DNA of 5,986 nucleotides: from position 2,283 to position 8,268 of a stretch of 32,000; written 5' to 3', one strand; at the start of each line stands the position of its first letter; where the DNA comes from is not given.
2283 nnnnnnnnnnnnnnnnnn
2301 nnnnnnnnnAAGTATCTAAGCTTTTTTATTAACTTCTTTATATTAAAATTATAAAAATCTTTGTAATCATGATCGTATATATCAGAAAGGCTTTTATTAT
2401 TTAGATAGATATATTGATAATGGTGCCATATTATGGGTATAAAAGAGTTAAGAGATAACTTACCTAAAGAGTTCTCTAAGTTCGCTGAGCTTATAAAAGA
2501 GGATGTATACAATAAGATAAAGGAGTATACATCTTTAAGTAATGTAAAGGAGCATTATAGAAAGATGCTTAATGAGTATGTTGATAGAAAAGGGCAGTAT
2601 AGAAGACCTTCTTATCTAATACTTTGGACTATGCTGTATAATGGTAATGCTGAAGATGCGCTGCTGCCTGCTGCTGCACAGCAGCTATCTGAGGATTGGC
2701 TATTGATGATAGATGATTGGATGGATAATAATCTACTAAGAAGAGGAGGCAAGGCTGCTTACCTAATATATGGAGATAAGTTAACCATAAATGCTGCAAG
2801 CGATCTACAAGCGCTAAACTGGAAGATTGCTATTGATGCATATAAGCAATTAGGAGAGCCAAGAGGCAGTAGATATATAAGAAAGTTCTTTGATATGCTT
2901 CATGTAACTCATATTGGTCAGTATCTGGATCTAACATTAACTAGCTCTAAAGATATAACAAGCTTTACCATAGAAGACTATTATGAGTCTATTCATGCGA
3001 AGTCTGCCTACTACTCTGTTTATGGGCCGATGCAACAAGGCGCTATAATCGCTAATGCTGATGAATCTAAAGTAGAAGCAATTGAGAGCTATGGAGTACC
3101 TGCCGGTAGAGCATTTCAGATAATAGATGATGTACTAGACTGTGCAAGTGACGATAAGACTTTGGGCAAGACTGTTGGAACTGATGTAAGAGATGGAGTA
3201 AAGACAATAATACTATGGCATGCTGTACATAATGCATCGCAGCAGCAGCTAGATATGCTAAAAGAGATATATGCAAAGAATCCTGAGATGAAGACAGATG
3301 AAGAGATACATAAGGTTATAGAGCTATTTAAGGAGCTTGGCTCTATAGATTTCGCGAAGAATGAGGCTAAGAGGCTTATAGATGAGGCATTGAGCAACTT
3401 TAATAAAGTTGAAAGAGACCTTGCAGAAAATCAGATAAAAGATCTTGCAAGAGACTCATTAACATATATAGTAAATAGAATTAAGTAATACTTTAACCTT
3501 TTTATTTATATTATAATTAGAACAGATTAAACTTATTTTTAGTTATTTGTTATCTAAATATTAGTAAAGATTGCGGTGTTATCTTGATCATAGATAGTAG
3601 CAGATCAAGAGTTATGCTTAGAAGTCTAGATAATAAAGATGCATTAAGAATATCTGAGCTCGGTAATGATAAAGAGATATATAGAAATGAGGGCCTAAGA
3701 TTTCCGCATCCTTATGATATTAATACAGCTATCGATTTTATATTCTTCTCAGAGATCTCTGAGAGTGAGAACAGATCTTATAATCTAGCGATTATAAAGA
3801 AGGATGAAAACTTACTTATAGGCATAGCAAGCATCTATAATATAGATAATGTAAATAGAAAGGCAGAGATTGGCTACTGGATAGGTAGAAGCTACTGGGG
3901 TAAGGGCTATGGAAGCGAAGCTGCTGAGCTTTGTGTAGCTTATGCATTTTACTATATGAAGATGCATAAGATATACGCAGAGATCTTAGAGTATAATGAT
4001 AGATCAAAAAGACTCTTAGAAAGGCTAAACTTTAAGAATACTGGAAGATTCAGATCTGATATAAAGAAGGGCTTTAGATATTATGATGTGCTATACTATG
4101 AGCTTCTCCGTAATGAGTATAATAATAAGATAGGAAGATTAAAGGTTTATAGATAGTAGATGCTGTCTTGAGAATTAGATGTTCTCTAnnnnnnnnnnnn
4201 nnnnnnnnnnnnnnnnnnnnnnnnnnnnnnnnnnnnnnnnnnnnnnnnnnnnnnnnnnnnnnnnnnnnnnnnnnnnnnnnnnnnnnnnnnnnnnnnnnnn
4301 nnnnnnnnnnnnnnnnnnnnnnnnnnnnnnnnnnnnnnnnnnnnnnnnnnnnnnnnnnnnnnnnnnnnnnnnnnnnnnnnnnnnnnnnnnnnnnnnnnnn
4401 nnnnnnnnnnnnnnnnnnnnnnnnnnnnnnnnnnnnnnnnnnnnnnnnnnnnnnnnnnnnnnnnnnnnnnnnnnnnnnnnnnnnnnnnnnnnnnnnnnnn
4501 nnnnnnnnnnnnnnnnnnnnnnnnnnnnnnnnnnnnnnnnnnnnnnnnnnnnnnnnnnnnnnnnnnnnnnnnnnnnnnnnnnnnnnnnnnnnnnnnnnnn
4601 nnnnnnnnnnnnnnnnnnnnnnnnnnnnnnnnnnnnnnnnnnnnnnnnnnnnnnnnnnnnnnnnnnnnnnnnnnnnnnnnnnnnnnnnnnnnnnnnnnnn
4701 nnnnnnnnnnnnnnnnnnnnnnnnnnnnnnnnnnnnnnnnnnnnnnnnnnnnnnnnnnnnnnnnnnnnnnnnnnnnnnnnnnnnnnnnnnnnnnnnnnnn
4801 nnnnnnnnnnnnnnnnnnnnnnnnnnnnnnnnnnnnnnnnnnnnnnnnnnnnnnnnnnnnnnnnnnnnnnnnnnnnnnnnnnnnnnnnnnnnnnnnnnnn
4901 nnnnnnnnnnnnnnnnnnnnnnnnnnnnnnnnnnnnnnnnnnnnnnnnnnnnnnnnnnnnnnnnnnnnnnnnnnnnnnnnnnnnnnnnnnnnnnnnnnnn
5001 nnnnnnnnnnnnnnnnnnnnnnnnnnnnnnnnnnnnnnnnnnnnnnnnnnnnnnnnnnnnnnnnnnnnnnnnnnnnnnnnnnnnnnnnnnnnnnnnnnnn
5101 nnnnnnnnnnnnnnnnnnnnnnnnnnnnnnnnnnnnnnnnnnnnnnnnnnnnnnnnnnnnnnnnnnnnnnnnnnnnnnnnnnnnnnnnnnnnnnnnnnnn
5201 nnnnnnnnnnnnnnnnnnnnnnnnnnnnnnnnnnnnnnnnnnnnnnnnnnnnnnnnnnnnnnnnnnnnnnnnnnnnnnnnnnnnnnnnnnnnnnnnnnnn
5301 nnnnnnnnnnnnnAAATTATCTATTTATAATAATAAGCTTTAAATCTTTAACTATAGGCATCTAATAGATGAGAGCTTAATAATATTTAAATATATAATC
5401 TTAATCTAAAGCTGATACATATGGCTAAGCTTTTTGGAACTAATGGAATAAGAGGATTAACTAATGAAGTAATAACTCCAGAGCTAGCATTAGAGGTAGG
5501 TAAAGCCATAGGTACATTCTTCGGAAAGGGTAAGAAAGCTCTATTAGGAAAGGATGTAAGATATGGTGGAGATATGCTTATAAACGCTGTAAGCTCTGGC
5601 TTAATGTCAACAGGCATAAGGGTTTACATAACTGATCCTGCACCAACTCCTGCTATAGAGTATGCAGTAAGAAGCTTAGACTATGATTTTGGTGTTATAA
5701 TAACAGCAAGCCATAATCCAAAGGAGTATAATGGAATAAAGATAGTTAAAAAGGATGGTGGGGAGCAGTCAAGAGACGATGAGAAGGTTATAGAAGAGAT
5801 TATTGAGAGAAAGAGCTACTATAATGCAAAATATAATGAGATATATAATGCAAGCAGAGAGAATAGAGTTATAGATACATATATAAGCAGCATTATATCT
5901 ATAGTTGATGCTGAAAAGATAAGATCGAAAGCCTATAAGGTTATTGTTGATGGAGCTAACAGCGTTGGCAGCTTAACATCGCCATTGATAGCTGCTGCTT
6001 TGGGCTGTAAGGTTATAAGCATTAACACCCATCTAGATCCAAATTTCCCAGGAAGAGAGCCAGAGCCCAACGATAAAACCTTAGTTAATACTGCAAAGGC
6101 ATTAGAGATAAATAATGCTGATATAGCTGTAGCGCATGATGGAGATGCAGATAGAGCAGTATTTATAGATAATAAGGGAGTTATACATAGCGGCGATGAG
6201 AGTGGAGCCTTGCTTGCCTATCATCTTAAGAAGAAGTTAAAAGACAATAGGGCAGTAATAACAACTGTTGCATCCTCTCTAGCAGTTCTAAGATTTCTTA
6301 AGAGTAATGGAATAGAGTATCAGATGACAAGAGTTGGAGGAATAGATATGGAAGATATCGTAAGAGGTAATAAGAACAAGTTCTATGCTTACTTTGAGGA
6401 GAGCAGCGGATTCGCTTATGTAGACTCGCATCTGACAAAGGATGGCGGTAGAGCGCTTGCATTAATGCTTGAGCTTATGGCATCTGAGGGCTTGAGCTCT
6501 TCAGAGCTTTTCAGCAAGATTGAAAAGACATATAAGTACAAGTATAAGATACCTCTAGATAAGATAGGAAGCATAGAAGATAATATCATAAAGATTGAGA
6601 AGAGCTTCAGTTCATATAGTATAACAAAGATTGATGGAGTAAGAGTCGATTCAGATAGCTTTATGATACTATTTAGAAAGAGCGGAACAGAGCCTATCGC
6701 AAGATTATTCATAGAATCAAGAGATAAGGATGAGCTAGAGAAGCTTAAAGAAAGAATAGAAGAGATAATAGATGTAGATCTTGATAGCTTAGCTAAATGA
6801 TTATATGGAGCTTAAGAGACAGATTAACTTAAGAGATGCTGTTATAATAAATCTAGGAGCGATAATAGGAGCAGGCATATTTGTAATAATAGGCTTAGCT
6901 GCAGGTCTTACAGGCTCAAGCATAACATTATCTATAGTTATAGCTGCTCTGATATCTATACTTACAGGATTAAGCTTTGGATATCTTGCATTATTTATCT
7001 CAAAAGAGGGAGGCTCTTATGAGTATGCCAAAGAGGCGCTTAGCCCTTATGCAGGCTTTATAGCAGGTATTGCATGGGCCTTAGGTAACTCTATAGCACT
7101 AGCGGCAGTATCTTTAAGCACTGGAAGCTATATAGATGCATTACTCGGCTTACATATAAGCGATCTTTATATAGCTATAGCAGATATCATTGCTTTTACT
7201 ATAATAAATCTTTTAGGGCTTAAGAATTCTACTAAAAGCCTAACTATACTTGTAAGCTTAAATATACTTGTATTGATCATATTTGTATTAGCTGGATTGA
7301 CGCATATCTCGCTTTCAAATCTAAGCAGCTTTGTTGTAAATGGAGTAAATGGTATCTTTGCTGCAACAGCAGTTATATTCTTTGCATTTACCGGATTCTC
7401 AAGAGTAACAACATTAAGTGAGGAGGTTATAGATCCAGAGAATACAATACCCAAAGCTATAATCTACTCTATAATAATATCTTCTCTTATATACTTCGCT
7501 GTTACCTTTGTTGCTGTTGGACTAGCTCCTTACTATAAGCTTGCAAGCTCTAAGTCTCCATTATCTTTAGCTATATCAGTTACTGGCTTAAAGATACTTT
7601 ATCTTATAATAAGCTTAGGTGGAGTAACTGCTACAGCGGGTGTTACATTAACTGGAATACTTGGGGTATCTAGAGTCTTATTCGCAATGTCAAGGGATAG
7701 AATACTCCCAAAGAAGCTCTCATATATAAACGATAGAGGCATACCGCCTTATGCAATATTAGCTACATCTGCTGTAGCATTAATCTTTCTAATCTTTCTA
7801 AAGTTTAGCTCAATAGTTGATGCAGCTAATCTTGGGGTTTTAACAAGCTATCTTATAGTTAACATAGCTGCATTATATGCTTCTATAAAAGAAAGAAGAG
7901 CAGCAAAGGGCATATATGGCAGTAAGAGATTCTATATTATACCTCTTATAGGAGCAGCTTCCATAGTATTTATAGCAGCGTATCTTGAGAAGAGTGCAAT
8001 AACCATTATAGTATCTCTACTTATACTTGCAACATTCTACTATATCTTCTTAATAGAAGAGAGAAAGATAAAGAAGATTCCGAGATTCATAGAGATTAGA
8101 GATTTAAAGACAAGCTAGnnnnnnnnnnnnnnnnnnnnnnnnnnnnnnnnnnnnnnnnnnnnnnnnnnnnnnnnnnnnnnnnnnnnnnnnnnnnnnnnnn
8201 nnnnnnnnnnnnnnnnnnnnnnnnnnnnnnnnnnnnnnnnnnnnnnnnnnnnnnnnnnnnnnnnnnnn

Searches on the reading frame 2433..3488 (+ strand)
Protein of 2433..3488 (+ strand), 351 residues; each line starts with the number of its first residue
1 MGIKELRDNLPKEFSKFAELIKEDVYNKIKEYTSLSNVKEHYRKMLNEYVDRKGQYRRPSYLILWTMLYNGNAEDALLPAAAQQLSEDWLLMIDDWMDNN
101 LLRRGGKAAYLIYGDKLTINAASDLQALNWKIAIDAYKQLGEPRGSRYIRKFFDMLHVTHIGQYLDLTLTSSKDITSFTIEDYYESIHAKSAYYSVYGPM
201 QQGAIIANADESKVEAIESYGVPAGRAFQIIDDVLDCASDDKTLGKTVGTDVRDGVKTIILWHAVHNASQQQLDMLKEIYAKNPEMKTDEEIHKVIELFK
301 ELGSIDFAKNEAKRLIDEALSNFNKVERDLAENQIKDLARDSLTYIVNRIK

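Call 22: search_protein_families(library=pfam, proteins=[window:2433-3488:+], max_evalue=0.001)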
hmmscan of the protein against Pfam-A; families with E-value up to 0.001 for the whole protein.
window:2433-3488:+ (351 aa): 1 family
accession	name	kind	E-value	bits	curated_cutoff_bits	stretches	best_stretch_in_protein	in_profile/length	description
PF00348.22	polyprenyl_synt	-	1.3e-48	165.8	27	1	40-296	2-248/251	Polyprenyl synthetase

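Call 99: find_encoding_contigs(protein=window:2433-3488:+, flank=10000, max_places=3)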
Protein window:2433-3488:+ (351 aa): 1 contig read that carries it; 1 place shown.
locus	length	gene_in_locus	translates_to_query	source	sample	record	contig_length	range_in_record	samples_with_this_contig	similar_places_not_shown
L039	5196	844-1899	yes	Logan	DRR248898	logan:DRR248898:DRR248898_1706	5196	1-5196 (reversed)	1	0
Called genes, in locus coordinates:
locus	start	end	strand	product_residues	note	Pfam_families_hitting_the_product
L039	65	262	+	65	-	-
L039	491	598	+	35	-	-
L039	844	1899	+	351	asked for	PF00348:polyprenyl_synt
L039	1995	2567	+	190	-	PF13302:Acetyltransf_3, PF13420:Acetyltransf_4, PF00583:Acetyltransf_1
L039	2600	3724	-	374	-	PF01663:Phosphodiest, PF08665:PglZ (weak)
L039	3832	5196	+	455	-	?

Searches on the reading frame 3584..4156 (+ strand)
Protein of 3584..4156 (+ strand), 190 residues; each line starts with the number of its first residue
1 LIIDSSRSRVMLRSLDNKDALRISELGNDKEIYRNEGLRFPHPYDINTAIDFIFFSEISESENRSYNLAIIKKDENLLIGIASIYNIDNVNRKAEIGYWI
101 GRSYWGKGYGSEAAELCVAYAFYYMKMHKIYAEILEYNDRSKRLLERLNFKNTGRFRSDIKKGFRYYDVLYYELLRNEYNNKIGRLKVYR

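Call 22: search_protein_families(library=pfam, proteins=[window:3584-4156:+], max_evalue=0.001)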
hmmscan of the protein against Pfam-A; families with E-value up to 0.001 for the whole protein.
window:3584-4156:+ (190 aa): 3 families
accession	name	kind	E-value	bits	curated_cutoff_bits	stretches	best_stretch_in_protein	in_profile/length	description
PF13302.13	Acetyltransf_3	-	1.8e-30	106.8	25.4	1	9-151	1-138/138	Acetyltransferase (GNAT) domain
PF00583.31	Acetyltransf_1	-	3.5e-13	50.3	20.7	1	41-150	13-116/116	Acetyltransferase (GNAT) family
PF13420.13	Acetyltransf_4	-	1.7e-11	44.8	24.3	1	12-169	1-153/155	Acetyltransferase (GNAT) domain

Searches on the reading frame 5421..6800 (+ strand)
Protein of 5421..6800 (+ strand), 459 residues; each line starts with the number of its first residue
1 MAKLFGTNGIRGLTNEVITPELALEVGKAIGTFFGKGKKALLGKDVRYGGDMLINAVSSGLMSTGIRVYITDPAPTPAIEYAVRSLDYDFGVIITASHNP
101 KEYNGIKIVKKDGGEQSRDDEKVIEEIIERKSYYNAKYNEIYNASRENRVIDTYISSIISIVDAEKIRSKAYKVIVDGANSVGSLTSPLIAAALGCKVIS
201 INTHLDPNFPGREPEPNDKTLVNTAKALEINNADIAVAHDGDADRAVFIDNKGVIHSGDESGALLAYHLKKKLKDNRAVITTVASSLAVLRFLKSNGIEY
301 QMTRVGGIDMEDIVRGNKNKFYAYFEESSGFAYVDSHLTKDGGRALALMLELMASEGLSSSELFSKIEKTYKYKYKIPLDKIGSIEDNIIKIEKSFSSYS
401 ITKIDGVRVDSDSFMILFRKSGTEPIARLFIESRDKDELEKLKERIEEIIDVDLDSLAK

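Call 22: search_protein_families(library=pfam, proteins=[window:5421-6800:+], max_evalue=0.001)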
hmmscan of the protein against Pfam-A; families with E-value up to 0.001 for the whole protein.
window:5421-6800:+ (459 aa): 4 families
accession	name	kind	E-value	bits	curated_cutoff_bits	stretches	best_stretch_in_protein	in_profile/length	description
PF02878.22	PGM_PMM_I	-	4.7e-43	146.6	22.5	1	3-133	2-136/138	Phosphoglucomutase/phosphomannomutase, alpha/beta/alpha domain I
PF02879.22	PGM_PMM_II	-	5.8e-23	81.8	29.3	1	153-253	2-103/103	Phosphoglucomutase/phosphomannomutase, alpha/beta/alpha domain II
PF02880.22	PGM_PMM_III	-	3.6e-16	59.8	20.7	1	258-369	2-113/115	Phosphoglucomutase/phosphomannomutase, alpha/beta/alpha domain III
PF00408.26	PGM_PMM_IV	-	5.9e-07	29.9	23.1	1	401-448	28-67/68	Phosphoglucomutase/phosphomannomutase, C-terminal domain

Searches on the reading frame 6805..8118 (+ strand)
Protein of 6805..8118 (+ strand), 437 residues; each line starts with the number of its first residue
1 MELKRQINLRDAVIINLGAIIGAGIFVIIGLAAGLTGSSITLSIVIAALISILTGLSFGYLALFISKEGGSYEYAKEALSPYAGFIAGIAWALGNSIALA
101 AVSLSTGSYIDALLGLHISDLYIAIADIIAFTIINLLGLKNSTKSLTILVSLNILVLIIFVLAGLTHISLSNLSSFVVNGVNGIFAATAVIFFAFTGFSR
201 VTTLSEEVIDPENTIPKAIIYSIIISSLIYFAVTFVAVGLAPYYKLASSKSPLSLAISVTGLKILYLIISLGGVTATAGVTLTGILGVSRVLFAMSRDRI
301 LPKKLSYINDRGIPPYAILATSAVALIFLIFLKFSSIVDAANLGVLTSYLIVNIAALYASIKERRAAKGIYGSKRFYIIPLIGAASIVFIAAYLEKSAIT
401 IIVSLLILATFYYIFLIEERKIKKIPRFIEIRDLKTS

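Call 22: search_protein_families(library=pfam, proteins=[window:6805-8118:+], max_evalue=0.001)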
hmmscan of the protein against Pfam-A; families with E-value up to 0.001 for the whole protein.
window:6805-8118:+ (437 aa): 2 families
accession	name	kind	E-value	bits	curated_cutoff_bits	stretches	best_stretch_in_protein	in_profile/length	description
PF13520.12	AA_permease_2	-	2.4e-45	155.7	27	1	8-392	2-402/427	Amino acid permease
PF00324.27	AA_permease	-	1.3e-44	153.2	24.6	1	12-392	2-412/470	Amino acid permease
